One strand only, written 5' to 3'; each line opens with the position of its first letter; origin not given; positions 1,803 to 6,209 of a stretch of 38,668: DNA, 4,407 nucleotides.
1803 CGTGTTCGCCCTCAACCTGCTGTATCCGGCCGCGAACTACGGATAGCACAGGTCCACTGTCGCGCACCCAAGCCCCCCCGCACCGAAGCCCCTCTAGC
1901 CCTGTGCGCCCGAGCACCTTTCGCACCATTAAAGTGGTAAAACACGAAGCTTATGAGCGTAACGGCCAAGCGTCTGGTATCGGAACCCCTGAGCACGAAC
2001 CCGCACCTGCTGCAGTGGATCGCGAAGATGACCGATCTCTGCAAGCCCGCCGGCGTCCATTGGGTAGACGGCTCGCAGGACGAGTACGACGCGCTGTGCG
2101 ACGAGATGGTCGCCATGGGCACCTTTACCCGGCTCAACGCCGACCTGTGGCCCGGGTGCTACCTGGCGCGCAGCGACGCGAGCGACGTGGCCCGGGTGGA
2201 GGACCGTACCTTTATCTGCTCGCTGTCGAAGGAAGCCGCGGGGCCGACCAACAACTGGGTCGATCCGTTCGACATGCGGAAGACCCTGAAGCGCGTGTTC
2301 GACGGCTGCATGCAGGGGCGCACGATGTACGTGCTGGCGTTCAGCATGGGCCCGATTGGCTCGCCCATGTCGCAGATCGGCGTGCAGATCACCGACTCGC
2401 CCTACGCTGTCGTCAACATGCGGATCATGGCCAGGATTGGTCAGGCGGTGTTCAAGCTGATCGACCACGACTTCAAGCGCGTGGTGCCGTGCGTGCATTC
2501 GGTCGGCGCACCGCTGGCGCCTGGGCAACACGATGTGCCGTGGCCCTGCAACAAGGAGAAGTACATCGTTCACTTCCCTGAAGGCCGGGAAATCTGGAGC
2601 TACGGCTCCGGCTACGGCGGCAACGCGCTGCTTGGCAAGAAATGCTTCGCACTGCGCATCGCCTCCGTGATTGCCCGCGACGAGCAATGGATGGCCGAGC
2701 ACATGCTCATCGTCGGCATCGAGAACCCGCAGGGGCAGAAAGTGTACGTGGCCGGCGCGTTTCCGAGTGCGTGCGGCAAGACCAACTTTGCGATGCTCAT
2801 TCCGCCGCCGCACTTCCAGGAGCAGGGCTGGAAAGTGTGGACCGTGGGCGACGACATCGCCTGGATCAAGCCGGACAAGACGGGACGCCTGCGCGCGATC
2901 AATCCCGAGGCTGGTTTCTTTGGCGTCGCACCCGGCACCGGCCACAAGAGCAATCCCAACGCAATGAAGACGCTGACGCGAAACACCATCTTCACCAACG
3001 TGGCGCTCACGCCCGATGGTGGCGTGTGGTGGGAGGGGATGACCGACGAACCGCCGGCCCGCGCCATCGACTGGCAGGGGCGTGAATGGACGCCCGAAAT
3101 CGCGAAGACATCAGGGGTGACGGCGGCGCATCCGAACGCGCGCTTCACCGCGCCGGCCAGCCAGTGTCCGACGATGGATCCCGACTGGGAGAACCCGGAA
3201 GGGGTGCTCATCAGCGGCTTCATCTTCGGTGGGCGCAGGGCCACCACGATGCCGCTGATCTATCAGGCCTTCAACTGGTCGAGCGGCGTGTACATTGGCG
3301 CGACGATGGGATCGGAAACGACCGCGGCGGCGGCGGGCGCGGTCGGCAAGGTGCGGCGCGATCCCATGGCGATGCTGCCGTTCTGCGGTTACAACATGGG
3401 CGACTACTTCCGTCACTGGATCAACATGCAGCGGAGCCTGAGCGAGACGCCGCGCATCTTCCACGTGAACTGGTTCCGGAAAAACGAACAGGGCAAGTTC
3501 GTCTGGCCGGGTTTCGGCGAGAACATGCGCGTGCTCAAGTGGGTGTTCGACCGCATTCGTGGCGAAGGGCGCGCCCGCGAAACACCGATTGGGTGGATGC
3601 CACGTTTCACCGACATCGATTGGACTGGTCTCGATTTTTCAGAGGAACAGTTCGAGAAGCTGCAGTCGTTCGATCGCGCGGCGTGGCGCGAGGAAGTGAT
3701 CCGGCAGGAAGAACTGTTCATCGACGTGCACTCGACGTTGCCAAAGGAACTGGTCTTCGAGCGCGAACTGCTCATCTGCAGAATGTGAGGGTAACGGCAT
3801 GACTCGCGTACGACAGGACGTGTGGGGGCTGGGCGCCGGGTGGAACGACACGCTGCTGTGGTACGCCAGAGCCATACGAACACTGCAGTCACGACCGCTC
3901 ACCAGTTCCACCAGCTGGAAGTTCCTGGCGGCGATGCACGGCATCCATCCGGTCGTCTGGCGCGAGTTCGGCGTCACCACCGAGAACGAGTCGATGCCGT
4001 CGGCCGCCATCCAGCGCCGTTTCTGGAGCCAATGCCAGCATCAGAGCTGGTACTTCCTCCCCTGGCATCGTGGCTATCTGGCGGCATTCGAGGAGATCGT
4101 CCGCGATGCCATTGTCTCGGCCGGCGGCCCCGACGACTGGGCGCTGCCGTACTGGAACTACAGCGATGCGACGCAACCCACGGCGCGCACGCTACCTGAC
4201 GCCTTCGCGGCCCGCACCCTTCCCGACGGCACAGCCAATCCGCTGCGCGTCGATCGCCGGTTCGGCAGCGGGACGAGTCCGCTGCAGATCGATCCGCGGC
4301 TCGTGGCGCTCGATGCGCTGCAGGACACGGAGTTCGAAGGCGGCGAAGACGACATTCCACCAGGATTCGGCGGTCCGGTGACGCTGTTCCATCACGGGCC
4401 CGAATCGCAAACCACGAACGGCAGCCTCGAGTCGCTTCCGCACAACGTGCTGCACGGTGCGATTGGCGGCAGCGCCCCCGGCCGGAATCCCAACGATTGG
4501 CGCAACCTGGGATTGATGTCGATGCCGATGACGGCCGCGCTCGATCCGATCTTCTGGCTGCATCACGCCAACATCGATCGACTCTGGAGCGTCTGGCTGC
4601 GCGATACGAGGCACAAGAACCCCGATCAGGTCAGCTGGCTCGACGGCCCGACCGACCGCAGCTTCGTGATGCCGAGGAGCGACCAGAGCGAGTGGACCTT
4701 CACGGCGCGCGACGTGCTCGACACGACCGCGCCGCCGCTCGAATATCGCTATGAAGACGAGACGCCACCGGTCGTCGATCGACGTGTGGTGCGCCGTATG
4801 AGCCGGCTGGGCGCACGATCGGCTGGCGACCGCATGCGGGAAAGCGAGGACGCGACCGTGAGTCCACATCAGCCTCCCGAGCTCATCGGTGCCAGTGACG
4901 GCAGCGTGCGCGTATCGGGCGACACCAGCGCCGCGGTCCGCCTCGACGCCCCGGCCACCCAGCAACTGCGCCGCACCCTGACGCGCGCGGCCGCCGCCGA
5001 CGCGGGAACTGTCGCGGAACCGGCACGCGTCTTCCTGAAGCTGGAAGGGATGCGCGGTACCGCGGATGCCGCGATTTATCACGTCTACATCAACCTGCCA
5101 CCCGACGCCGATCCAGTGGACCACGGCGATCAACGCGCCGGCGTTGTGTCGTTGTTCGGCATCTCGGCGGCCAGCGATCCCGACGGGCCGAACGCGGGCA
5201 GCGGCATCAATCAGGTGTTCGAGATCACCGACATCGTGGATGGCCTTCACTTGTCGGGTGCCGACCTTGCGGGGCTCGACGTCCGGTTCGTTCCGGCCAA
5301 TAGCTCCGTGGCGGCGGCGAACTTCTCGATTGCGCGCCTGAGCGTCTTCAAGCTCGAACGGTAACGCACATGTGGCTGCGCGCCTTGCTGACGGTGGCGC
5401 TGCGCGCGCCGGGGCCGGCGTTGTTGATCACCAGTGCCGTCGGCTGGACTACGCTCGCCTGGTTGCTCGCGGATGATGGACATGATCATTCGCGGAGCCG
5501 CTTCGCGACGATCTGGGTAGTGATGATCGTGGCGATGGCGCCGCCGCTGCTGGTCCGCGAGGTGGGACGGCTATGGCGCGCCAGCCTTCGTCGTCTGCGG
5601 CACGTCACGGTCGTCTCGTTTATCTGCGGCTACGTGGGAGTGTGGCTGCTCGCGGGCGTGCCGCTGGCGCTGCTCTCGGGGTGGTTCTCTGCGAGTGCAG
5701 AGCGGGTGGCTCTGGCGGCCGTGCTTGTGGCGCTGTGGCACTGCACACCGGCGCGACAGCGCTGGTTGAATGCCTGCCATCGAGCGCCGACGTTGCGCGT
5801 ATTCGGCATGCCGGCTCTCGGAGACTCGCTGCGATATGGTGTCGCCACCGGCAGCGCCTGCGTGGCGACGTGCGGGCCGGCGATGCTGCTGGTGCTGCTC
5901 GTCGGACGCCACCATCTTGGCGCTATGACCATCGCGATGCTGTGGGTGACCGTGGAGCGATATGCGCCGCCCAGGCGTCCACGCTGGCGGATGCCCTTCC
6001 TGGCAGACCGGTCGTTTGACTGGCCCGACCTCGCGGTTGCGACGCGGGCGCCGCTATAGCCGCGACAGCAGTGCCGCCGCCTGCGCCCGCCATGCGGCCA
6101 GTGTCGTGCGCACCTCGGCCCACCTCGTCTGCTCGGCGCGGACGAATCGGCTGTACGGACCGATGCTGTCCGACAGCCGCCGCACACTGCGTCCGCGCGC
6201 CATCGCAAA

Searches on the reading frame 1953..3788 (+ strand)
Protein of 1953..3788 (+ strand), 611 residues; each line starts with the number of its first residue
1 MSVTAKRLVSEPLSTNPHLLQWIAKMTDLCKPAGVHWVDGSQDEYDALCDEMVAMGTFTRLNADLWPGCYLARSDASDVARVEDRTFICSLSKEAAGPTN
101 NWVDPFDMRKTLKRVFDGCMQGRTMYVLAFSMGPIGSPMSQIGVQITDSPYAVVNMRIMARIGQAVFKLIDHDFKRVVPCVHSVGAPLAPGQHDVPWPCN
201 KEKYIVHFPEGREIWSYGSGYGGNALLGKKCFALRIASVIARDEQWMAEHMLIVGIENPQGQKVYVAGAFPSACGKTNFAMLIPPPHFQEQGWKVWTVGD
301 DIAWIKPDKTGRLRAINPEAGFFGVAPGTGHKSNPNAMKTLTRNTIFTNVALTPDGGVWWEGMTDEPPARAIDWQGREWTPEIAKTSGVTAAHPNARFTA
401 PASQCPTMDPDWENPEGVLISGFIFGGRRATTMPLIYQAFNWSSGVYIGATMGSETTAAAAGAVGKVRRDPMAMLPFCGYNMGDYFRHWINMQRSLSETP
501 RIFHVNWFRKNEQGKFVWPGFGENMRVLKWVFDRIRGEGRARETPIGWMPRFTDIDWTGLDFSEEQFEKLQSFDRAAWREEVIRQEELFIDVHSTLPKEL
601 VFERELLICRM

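Call 43: search_protein_families(library=pfam, proteins=[window:1953-3788:+], max_evalue=0.001)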
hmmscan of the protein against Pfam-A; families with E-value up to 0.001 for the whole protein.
window:1953-3788:+ (611 aa): 2 families
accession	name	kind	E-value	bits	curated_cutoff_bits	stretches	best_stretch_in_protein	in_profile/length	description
PF00821.23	PEPCK_GTP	-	3.9e-167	555.9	23.8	1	246-605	1-352/357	Phosphoenolpyruvate carboxykinase C-terminal P-loop domain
PF17297.7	PEPCK_N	-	2.2e-98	328.7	23.8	1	21-242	1-218/218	Phosphoenolpyruvate carboxykinase N-terminal domain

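Call 70: list_cluster_members(proteins=[P0004, window:1953-3788:+, window:15813-16799:-, P0001])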
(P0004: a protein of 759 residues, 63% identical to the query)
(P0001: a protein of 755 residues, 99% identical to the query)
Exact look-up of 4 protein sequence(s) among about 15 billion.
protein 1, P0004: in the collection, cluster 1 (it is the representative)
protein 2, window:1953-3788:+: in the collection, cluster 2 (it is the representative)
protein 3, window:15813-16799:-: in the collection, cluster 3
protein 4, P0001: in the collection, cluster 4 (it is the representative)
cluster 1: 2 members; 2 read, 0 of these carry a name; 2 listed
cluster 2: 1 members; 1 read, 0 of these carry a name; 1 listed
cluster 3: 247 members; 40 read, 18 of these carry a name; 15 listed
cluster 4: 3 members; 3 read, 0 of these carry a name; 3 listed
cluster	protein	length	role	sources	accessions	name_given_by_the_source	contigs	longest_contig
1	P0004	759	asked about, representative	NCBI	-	-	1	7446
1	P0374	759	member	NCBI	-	-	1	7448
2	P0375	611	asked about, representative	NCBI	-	-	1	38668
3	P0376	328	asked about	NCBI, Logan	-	-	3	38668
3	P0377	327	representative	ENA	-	-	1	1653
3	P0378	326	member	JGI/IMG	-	uncharacterized protein YqfA (UPF0365 family)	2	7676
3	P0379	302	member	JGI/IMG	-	uncharacterized protein YqfA (UPF0365 family)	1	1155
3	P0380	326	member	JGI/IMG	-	uncharacterized protein YqfA (UPF0365 family)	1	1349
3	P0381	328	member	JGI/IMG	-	uncharacterized protein YqfA (UPF0365 family)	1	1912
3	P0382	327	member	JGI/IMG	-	uncharacterized protein YqfA (UPF0365 family)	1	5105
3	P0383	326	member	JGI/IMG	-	uncharacterized protein YqfA (UPF0365 family)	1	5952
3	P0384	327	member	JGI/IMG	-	uncharacterized protein YqfA (UPF0365 family)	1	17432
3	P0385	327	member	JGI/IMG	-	uncharacterized protein YqfA (UPF0365 family)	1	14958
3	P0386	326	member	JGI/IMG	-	uncharacterized protein YqfA (UPF0365 family)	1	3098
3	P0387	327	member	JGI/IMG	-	uncharacterized protein YqfA (UPF0365 family)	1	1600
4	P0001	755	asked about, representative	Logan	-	-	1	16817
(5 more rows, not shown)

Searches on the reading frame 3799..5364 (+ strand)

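Call 43: search_protein_families(library=pfam, proteins=[window:3799-5364:+], max_evalue=0.001)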
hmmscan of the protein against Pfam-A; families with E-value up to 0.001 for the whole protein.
window:3799-5364:+ (521 aa): 2 families
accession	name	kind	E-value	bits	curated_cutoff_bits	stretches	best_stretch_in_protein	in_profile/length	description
PF25271.1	DUF7868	-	1.7e-40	139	25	1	360-518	2-157/158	Domain of unknown function (DUF7868)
PF00264.25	Tyrosinase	-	5.8e-34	118.8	22.6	1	38-268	2-213/214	Common central domain of tyrosinase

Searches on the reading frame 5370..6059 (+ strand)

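Call 43: search_protein_families(library=pfam, proteins=[window:5370-6059:+], max_evalue=0.001)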
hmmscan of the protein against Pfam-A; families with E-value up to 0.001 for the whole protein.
window:5370-6059:+ (229 aa): 1 family
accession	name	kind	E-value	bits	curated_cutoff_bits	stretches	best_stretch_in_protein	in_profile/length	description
PF09948.15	PpoB2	-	1.9e-20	74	28.7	1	47-203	2-171/188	Copper chaperone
